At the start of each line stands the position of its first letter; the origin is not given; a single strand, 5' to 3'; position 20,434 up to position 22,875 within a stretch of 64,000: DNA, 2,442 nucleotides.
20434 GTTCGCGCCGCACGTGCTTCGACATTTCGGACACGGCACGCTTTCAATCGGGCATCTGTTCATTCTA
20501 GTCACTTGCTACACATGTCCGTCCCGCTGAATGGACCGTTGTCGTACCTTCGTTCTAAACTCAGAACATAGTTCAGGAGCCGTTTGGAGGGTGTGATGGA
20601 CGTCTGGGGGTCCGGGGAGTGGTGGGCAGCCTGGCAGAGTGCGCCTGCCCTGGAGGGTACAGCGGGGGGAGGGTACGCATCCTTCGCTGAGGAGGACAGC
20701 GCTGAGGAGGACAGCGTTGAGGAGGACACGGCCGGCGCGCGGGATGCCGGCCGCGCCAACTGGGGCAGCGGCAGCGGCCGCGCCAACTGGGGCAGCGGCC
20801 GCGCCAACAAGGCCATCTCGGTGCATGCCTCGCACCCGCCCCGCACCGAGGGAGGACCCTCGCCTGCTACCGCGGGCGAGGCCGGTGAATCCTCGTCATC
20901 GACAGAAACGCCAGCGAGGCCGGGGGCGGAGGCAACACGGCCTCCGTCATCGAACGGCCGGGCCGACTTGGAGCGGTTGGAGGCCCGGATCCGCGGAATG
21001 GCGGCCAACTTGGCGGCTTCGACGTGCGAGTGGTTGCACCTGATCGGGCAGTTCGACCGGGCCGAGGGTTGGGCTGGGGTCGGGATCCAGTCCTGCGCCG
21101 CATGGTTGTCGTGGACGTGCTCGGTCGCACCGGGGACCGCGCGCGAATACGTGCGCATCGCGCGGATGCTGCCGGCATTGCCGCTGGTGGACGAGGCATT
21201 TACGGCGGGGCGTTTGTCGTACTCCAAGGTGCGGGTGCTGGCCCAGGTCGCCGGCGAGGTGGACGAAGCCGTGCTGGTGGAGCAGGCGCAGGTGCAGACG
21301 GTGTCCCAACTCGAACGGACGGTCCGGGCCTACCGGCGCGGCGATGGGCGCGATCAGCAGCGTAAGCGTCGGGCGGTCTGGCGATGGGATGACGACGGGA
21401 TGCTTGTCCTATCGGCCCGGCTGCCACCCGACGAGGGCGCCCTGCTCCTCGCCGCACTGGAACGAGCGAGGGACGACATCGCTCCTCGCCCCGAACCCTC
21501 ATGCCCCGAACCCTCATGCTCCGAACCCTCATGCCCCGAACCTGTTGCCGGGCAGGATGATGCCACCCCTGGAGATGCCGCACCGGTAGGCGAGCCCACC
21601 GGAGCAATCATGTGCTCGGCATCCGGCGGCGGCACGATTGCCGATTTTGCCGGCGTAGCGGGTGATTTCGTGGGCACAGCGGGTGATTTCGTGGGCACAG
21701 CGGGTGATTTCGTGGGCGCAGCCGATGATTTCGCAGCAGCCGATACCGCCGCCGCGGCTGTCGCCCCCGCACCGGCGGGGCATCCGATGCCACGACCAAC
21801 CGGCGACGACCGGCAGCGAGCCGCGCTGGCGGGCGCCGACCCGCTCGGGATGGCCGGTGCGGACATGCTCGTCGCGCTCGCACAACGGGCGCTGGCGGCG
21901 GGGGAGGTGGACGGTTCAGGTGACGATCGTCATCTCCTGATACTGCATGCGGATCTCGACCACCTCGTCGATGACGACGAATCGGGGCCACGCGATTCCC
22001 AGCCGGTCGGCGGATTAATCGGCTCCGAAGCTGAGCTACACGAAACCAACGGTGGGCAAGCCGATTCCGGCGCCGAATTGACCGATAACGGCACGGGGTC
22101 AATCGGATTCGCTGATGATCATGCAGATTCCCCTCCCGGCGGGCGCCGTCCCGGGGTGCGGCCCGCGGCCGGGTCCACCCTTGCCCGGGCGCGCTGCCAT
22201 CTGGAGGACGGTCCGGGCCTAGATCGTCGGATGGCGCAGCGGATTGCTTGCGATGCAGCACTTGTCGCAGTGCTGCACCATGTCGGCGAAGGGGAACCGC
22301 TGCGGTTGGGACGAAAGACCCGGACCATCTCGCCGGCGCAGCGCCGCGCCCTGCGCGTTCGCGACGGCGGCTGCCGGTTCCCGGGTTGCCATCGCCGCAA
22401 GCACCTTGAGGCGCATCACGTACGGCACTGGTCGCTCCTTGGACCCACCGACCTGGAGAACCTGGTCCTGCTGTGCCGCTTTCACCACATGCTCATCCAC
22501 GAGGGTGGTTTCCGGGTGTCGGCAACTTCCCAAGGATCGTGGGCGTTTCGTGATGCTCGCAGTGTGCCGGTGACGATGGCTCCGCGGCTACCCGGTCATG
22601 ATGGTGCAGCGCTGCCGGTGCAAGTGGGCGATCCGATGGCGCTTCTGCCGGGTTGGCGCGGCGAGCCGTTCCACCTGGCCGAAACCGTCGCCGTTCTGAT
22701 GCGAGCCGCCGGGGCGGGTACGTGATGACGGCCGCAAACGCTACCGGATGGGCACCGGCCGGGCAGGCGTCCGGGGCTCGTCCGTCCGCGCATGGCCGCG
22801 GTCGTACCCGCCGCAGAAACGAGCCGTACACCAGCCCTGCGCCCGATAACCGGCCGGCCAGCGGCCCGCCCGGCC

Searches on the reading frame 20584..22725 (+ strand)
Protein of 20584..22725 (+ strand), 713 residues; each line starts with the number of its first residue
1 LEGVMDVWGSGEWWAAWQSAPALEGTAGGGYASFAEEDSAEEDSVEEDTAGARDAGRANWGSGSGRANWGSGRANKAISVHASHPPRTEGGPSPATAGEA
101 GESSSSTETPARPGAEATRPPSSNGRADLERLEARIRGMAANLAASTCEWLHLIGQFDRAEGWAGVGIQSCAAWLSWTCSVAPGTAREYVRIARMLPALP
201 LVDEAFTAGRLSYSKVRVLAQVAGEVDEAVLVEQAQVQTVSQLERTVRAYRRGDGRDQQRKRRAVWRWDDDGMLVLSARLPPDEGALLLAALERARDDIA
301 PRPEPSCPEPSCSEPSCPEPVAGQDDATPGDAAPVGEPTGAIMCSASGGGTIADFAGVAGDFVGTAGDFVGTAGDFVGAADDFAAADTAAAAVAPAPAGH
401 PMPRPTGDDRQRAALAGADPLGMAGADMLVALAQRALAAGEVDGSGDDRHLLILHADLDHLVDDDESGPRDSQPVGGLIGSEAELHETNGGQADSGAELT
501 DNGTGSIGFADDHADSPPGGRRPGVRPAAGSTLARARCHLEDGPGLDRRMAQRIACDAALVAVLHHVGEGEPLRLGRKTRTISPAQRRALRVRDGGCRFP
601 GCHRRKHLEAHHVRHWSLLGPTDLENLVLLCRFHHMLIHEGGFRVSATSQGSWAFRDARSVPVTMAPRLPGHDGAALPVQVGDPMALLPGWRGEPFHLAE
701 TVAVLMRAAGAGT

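Call 10: search_protein_families(library=pfam, proteins=[window:20584-22725:+], max_evalue=0.001)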
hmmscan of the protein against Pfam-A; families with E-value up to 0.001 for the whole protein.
window:20584-22725:+ (713 aa): 2 families
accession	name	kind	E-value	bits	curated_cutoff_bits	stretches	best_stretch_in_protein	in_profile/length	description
PF02720.22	DUF222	-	2.2e-16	60.5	24.4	2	134-296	12-184/306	Domain of unknown function (DUF222)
PF01844.29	HNH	-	1.9e-05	25.1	21.4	1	602-632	4-38/47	HNH endonuclease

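Call 35: find_homologous_proteins(query=window:20596-22725:+, max_evalue=1e-20)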
Query window:20596-22725:+ (709 aa): 47 proteins with E <= 1e-20 among 8000 candidates.
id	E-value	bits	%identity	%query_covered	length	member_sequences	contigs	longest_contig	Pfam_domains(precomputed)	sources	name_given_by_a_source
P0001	0.0e+0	1592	100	100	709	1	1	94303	PF02720.23,PF01844.30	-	-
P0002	6.1e-203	694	55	99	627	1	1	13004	PF02720.23,PF01844.30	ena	-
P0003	4.7e-195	668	53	99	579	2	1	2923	PF02720.23,PF01844.30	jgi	-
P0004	2.0e-187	643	75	24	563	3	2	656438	PF02720.23,PF01844.30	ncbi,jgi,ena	-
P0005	6.9e-172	592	54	43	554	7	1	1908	PF02720.23,PF01844.30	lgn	-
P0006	1.7e-170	587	68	29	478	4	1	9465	PF02720.23,PF01844.30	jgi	jgi:hypothetical protein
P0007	5.0e-169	582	59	43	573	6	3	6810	PF02720.23,PF01844.30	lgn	-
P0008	1.3e-166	574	57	43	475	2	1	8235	PF02720.23,PF01844.30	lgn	-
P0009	2.1e-163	564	49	43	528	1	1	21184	PF02720.23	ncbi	ncbi:MAG: DUF222 domain-containing protein [Nakamurella sp.]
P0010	4.6e-163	563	49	80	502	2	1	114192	PF02720.23,PF01844.30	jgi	jgi:hypothetical protein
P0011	2.0e-162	560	53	42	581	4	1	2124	PF02720.23,PF01844.30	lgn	-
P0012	4.4e-159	549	51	42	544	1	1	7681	PF02720.23,PF01844.30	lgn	-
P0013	7.3e-159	549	72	24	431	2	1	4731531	PF02720.23,PF01844.30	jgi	jgi:hypothetical protein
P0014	2.2e-158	547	55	41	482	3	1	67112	PF02720.23,PF01844.30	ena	-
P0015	1.4e-155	538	56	41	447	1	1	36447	PF02720.23,PF01844.30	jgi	jgi:hypothetical protein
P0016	4.6e-152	526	57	36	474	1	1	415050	PF02720.23,PF01844.30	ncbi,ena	-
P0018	4.1e-150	520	68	26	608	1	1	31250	PF02720.23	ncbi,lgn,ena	-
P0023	3.5e-116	408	45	40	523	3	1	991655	PF02720.23,PF01844.30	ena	-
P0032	3.9e-74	269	47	26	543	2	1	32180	PF02720.23,PF01844.30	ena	-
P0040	1.0e-61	228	51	24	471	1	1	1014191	PF02720.23,PF01844.30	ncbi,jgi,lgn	jgi:hypothetical protein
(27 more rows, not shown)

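Call 36: find_encoding_contigs(protein=P0001, flank=10000, max_places=3)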
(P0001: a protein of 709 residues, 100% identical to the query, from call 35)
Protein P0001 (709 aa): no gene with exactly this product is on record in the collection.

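Call 37: find_encoding_contigs(protein=P0002, flank=6000, max_places=3)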
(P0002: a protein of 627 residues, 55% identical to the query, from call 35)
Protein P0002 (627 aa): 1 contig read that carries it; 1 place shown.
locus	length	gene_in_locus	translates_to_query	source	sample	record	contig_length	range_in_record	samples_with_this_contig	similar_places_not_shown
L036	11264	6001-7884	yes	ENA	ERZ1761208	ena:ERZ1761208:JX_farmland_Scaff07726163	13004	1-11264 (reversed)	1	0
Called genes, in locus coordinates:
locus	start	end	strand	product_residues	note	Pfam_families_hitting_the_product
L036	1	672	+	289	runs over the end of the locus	-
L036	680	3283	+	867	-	PF05345:He_PIG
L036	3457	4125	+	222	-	-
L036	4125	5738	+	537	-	PF00652:Ricin_B_lectin (faint)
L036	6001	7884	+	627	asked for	PF02720:DUF222, PF01844:HNH (weak)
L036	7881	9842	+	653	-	PF00817:IMS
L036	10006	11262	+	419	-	?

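Call 38: find_encoding_contigs(protein=P0004, flank=6000, max_places=3)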
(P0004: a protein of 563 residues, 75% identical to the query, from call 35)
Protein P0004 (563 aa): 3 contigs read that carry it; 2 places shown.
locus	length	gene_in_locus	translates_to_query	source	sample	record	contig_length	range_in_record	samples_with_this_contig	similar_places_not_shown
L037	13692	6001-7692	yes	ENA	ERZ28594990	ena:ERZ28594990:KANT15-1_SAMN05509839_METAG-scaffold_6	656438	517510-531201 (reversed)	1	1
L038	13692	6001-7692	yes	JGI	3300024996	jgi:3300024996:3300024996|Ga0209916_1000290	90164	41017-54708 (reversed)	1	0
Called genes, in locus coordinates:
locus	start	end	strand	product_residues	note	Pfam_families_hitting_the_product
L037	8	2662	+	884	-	PF05345:He_PIG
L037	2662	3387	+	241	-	-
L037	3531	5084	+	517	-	PF00652:Ricin_B_lectin (faint)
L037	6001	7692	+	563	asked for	PF02720:DUF222, PF01844:HNH (faint)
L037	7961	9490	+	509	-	PF00817:IMS (weak)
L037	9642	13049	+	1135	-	PF02811:PHP, PF07733:DNA_pol3_alpha, PF17657:DNA_pol3_finger, PF14579:HHH_6, PF01336:tRNA_anti-codon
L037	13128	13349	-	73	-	-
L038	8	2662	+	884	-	PF05345:He_PIG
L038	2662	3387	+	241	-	-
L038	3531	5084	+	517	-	PF00652:Ricin_B_lectin (faint)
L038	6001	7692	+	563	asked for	PF02720:DUF222, PF01844:HNH (faint)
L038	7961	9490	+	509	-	PF00817:IMS (weak)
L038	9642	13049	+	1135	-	PF02811:PHP, PF07733:DNA_pol3_alpha, PF17657:DNA_pol3_finger, PF14579:HHH_6, PF01336:tRNA_anti-codon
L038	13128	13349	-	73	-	-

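Call 39: find_encoding_contigs(protein=P0013, flank=6000, max_places=3)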
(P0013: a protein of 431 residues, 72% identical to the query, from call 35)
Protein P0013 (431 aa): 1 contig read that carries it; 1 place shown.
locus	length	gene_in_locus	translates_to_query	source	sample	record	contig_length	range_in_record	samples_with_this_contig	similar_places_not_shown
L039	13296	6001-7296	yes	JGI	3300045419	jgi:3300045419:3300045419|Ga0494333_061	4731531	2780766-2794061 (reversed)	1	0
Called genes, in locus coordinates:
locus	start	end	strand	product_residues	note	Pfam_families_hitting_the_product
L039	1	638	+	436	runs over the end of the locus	PF00815:Histidinol_dh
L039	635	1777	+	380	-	PF00155:Aminotran_1_2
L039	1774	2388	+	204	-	PF00475:IGPD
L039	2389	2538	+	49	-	-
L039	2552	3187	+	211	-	PF00117:GATase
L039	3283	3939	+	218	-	PF01810:LysE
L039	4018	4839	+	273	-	PF27531:MT3502_N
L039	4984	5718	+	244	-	-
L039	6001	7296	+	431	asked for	PF02720:DUF222, PF01844:HNH (weak)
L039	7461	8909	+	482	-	PF00817:IMS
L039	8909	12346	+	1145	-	PF02811:PHP, PF07733:DNA_pol3_alpha, PF17657:DNA_pol3_finger, PF14579:HHH_6, PF01336:tRNA_anti-codon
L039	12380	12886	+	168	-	-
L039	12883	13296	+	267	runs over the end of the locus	PF03372:Exo_endo_phos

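Call 45: find_encoding_contigs(protein=P0010, flank=5000, max_places=2)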
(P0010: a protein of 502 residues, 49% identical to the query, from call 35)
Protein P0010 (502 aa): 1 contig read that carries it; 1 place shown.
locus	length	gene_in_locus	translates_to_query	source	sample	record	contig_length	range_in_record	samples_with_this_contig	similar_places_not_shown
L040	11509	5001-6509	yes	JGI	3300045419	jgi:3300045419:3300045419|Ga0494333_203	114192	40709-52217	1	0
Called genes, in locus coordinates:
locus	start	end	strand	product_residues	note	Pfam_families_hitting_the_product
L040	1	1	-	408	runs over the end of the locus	PF28597:T2SSF_N, PF00482:T2SSF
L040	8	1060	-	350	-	PF00437:T2SSE, PF13191:AAA_16 (faint)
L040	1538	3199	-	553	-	PF05157:MshEN, PF00437:T2SSE, PF25199:nSTAND_NTPase5 (faint)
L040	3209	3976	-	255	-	-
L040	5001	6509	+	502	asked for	PF02720:DUF222, PF01844:HNH (faint)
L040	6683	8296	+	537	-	PF00817:IMS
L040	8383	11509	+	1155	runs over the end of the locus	-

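Call 46: find_encoding_contigs(protein=P0016, flank=5000, max_places=2)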
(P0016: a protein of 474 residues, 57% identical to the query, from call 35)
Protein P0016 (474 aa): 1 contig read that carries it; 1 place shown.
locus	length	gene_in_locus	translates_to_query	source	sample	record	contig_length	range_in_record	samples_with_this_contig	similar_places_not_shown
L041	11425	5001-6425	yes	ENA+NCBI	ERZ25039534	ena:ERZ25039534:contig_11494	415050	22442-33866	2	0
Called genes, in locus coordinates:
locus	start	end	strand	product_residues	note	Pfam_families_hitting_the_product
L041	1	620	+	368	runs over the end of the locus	PF00155:Aminotran_1_2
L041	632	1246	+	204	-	PF00475:IGPD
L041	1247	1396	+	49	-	-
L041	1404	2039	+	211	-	PF00117:GATase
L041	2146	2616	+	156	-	PF01810:LysE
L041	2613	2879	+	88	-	PF01810:LysE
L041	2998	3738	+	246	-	PF27531:MT3502_N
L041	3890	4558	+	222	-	-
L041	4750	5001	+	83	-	-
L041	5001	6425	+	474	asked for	PF02720:DUF222, PF01844:HNH (weak)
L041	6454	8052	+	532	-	PF00817:IMS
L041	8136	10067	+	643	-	PF02811:PHP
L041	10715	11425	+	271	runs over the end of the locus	PF01336:tRNA_anti-codon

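Call 47: find_encoding_contigs(protein=P0009, flank=5000, max_places=2)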
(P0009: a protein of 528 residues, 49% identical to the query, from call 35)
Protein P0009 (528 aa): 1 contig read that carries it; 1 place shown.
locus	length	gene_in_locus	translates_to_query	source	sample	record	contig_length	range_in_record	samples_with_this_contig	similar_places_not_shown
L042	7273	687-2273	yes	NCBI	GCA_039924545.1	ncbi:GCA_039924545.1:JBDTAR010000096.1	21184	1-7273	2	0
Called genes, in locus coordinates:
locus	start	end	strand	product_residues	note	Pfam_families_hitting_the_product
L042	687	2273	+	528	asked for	PF02720:DUF222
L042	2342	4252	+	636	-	-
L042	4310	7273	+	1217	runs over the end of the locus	PF02811:PHP, PF07733:DNA_pol3_alpha, PF17657:DNA_pol3_finger, PF14579:HHH_6, PF01336:tRNA_anti-codon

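Call 48: find_encoding_contigs(protein=P0014, flank=5000, max_places=2)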
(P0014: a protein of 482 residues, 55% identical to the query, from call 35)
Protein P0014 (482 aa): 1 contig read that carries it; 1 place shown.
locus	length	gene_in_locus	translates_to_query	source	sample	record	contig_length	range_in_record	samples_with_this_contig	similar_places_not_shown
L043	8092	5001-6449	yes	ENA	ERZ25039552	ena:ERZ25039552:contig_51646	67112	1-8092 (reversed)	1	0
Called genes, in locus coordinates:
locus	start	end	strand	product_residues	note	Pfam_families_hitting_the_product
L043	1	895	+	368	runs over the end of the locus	PF00155:Aminotran_1_2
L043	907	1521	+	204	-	PF00475:IGPD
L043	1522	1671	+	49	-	-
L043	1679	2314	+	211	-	PF00117:GATase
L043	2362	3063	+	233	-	PF01810:LysE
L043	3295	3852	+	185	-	PF27531:MT3502_N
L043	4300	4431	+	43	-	-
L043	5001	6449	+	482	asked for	PF02720:DUF222, PF01844:HNH (weak)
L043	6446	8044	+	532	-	PF00817:IMS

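Call 70: find_encoding_contigs(protein=P0018, flank=4000, max_places=2)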
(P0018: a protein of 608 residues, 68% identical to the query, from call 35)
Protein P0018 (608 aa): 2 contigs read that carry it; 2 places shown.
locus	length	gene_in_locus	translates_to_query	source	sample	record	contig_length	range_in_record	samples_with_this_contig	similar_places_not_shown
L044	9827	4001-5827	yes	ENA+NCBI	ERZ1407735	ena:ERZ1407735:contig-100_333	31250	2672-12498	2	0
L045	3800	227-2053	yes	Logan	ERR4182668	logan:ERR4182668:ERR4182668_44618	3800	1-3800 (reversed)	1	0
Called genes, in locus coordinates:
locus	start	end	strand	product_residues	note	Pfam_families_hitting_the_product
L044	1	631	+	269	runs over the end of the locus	PF00459:Inositol_P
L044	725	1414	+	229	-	PF00005:ABC_tran, PF13304:AAA_21 (weak)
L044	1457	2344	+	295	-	PF18075:FtsX_ECD, PF02687:FtsX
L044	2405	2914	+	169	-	PF01668:SmpB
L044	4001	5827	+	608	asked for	PF02720:DUF222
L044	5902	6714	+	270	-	PF00144:Beta-lactamase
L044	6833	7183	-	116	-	PF13237:Fer4_10 (faint), PF12838:Fer4_7 (weak), PF13484:Fer4_16 (faint), PF00037:Fer4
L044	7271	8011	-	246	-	PF02665:Nitrate_red_gam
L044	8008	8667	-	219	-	PF02613:Nitrate_red_del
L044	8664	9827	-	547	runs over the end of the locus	PF12838:Fer4_7 (weak), PF13237:Fer4_10, PF13247:Fer4_11, PF14711:Nitr_red_bet_C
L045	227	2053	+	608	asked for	PF02720:DUF222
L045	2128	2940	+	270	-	PF00144:Beta-lactamase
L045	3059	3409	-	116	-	PF13237:Fer4_10 (faint), PF12838:Fer4_7 (weak), PF13484:Fer4_16 (faint), PF00037:Fer4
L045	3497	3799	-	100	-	?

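Call 71: find_encoding_contigs(protein=P0023, flank=4000, max_places=2)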
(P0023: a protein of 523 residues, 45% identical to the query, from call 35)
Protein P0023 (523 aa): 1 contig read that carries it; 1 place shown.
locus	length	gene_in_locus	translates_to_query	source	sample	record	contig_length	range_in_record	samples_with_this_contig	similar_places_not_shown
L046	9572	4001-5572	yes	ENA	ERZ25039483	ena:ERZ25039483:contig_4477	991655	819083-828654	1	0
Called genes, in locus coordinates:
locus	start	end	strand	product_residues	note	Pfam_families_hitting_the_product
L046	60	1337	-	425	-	PF00535:Glycos_transf_2, PF04138:GtrA_DPMS_TM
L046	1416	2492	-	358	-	PF00583:Acetyltransf_1 (weak), PF13508:Acetyltransf_7 (weak)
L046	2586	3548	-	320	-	-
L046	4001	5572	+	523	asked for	PF02720:DUF222, PF01844:HNH (weak)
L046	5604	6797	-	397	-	PF13581:HATPase_c_2 (faint), PF02518:HATPase_c, PF00072:Response_reg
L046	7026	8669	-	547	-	PF00672:HAMP, PF00512:HisKA, PF02518:HATPase_c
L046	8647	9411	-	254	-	PF00072:Response_reg, PF00486:Trans_reg_C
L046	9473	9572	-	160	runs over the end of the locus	-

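Call 76: find_encoding_contigs(protein=P0040, flank=3000, max_places=2)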
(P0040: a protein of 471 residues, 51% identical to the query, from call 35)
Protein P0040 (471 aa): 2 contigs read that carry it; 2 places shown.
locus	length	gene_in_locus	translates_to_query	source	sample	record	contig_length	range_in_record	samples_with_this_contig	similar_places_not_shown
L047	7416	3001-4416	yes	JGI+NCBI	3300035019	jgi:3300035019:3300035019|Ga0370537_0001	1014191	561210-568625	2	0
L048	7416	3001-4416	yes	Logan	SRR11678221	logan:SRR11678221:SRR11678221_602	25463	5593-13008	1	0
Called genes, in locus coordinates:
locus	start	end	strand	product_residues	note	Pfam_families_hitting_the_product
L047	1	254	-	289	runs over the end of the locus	PF00171:Aldedh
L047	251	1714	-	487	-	PF00171:Aldedh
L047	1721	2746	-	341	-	PF01791:DeoC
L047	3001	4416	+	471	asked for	PF02720:DUF222, PF01844:HNH (weak)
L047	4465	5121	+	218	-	PF14681:UPRTase, PF00156:Pribosyltran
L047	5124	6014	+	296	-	PF01408:GFO_IDH_MocA, PF22725:GFO_IDH_MocA_C3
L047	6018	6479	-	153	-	PF13404:HTH_AsnC-type, PF13412:HTH_24, PF01037:AsnC_trans_reg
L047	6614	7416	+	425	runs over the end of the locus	PF04389:Peptidase_M28 (faint), PF01546:Peptidase_M20, PF07687:M20_dimer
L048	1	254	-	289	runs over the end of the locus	PF00171:Aldedh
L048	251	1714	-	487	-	PF00171:Aldedh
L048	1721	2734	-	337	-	PF01791:DeoC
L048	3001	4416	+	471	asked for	PF02720:DUF222, PF01844:HNH (weak)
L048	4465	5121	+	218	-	PF14681:UPRTase, PF00156:Pribosyltran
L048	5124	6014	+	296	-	PF01408:GFO_IDH_MocA, PF22725:GFO_IDH_MocA_C3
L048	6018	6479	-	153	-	PF13404:HTH_AsnC-type, PF13412:HTH_24, PF01037:AsnC_trans_reg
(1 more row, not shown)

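Call 77: find_encoding_contigs(protein=P0032, flank=3000, max_places=2)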
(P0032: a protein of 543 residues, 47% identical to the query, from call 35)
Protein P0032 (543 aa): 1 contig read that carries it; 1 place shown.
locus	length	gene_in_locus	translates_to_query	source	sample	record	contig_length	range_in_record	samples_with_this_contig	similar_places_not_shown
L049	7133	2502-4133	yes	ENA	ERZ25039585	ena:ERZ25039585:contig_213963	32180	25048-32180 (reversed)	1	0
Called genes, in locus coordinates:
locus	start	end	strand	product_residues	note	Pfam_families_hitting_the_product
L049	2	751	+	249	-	?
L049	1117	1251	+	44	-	PF04545:Sigma70_r4, PF08281:Sigma70_r4_2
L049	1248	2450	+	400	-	-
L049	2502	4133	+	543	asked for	PF02720:DUF222, PF01844:HNH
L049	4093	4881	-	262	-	PF03649:UPF0014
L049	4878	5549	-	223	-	PF02463:SMC_N (faint), PF00005:ABC_tran, PF13304:AAA_21 (weak)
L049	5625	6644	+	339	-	PF01068:DNA_ligase_A_M, PF04679:DNA_ligase_A_C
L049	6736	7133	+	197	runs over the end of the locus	PF02735:Ku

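Call 86: predict_structure(alignment_id=A1)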
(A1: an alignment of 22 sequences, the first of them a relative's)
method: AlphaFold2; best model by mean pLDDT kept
length: 709 residues; sequences in the alignment: 22
mean_pLDDT: 57.7   pTM: 0.33
mean pLDDT of the five models: 57.7, 55.0, 54.9, 54.8, 54.0
residues with pLDDT >= 90: 138; 70-90: 83; 50-70: 124; < 50: 364
segments of 3 or more residues with pLDDT < 50: 1-5, 7-10, 12-112, 251-258, 306-333, 335-398, 428-446, 460-532, 554-575, 663-678, 680-693, 705-709
pLDDT, mean of each block of 10 residues (from residue 1): 43 39 29 35 33 30 31 30 37 36 41 53 92 96 98 96 90 93 97 97 98 95 93 94 78 48 58 61 67 58 46 39 40 38 34 35 32 34 35 44 71 62 51 43 47 62 36 33 32 36 33 38 36 62 71 49 35 51 89 91 88 73 90 84 87 90 44 42 45 52 50
secondary structure, 60 per line:
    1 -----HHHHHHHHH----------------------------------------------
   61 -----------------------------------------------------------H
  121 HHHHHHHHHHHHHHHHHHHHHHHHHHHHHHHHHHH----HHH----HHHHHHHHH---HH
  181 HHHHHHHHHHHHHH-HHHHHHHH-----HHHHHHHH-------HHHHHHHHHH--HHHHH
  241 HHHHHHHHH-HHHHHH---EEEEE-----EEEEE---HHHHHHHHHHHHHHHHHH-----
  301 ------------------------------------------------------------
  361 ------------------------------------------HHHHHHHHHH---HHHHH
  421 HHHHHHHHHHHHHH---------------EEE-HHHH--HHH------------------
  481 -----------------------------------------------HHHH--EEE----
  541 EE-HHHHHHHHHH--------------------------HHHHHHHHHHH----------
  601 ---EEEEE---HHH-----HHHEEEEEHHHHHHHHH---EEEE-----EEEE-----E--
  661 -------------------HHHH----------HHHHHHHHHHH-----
elements in order (helices of 4 or more, strands of 3 or more residues): H6-14 H120-155 H167-175 H179-194 H196-203 H209-216 H224-233 H236-249 H251-256 E260-264 E270-274 H278-295 H403-412 H416-434 E450-452 H454-457 H528-531 E534-536 H544-553 H580-590 E604-608 E623-627 H628-636 E640-643 E649-652 H680-683 H694-704

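Call 88: fold_search(model_id=the predicted structure, library=pdb)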
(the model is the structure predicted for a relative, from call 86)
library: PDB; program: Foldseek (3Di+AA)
matches with E <= 10: 73; with E <= 0.001: 0
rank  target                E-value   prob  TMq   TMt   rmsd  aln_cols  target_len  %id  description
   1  6ghc_B                1.8e-01  0.97  0.08  0.18  10.2        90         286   21  Modification dependent EcoKMcrA restriction endonuclease (released 2018-08-08)
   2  6ghc_A                2.0e-01  0.97  0.08  0.18   9.0        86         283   22  Modification dependent EcoKMcrA restriction endonuclease (released 2018-08-08)
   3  6yex_B                5.6e-01  0.91  0.08  0.19   3.2        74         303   22  VcaM4I restriction endonuclease in the absence of DNA (released 2020-12-16)
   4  6yex_A                8.5e-01  0.87  0.08  0.17   2.9        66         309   24  VcaM4I restriction endonuclease in the absence of DNA (released 2020-12-16)
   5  9liq_A                8.9e-01  0.93  0.07  0.10   1.7        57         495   37  CryoEM Structures Uncover the Unexpected Hinges of IscB for Enhanced Gene Editing (released 2026-01-21)
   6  9sjd_A                9.8e-01  0.57  0.07  0.14   6.4        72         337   25  Type I-F_HNH variant Cascade bound to dsDNA, HNH domain in outwards position (released 2026-02-18)
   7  6ghs                  1.0e+00  0.57  0.07  0.16   6.1        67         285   21  Modification dependent TagI restriction endonuclease (released 2018-08-29)
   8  9sjn_A                1.1e+00  0.51  0.07  0.13   6.6        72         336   26  Type I-F_HNH variant Cascade target-free RNP, HNH domain in outwards position (released 2026-02-18)
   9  9y6s_5f               1.6e+00  0.06  0.06  0.04  19.9       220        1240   15  96-nm repeat of the Leishmania tarentolae doublet microtubule (released 2025-12-17)
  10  9siu_A                2.1e+00  0.33  0.07  0.14   6.4        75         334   27  Type I-F_HNH variant Cascade bound to dsDNA, HNH domain in outwards position (released 2026-02-18)
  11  4h9d_B                2.5e+00  0.72  0.08  0.53   3.1        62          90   19  Crystal Structure of Mn-dependent Gme HNH nicking endonuclease from Geobacter metallireducens GS-15, Northeast Structu (released 2012-10-10)
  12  5zmm_C                2.5e+00  0.20  0.08  0.10  16.9       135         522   17  Structure of the Type IV phosphorothioation-dependent restriction endonuclease ScoMcrA (released 2018-09-26)
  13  7ezk_D                2.6e+00  0.07  0.07  0.15  19.7       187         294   10  Cryo-EM structure of an activated Cholecystokinin A receptor (CCKAR)-Gs complex (released 2021-08-25)
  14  4h9d_A                3.2e+00  0.60  0.08  0.48   2.9        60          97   20  Crystal Structure of Mn-dependent Gme HNH nicking endonuclease from Geobacter metallireducens GS-15, Northeast Structu (released 2012-10-10)
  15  6itw                  3.2e+00  0.15  0.06  0.17  13.7        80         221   14  Crystal structure of Atu4351 from Agrobacterium tumefaciens (released 2019-03-20)
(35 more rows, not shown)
